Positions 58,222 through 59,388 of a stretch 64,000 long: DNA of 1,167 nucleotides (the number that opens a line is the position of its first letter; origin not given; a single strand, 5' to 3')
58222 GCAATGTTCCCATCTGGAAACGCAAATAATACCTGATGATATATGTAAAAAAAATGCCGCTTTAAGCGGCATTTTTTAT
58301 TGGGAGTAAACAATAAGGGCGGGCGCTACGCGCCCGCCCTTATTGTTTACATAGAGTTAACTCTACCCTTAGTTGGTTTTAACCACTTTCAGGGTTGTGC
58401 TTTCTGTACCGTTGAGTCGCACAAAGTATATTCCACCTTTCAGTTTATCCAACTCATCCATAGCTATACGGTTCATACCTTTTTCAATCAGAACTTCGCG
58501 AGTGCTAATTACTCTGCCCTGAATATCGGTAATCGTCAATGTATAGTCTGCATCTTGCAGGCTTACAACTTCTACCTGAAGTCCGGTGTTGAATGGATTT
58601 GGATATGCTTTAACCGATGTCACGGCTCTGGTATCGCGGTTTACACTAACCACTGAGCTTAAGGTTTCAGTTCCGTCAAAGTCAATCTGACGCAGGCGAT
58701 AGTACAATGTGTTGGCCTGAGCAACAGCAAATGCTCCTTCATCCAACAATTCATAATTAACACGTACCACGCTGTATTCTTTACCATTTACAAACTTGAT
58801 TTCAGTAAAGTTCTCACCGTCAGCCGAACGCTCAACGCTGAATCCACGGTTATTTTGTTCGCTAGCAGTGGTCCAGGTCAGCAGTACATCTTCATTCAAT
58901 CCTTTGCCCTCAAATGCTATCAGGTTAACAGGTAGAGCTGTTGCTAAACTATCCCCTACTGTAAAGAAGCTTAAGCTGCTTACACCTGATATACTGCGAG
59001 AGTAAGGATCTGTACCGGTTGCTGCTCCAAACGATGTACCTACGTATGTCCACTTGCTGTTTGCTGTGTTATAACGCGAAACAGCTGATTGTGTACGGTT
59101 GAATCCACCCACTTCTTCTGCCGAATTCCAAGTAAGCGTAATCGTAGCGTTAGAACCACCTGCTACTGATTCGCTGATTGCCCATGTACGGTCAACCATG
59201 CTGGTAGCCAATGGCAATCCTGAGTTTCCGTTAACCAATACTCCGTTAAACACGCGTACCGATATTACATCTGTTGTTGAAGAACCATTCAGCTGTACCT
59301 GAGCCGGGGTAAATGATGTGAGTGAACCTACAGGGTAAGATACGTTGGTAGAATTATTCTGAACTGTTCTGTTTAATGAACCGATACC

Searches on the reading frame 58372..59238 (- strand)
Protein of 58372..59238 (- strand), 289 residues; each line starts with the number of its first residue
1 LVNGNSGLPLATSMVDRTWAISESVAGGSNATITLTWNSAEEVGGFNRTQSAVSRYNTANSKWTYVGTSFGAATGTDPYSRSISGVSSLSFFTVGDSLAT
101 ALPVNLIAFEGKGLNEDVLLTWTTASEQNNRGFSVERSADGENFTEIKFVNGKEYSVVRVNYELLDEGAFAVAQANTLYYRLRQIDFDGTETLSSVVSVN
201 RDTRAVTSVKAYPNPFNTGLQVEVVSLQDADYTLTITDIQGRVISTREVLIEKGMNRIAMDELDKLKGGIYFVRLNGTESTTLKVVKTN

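Call 6: search_protein_families(library=pfam, proteins=[window:58372-59238:-], max_evalue=1)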
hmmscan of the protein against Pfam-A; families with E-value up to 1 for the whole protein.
window:58372-59238:- (289 aa): 2 families
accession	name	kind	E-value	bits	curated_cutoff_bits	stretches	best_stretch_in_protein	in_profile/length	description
PF18962.6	Por_Secre_tail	-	3.7e-09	37.2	27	1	212-284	2-72/75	Secretion system C-terminal sorting domain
PF22633.2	F5_F8_type_C_2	-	0.033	15.2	27.8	1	117-151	34-69/91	NedA-like, galactose-binding domain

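Call 7: search_protein_families(library=ncbifam, proteins=[window:58372-59238:-], max_evalue=1)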
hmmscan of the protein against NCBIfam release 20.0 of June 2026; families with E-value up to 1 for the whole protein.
window:58372-59238:- (289 aa): 3 families
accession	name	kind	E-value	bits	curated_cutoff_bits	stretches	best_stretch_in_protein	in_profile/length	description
TIGR04183.1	Por_Secre_tail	domain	1e-10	41.5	23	1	212-287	2-71/72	T9SS type A sorting domain-containing protein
NF038113.1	T9SSA_dep_M36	equivalog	1.2e-07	30.3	885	1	186-283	770-863/869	T9SS-dependent M36 family metallopeptidase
NF052323.1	T9SSA_dep_M6i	equivalog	0.0053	14.7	600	1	211-280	960-1029/1043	T9SS-dependent M6-like inactivated metalloprotease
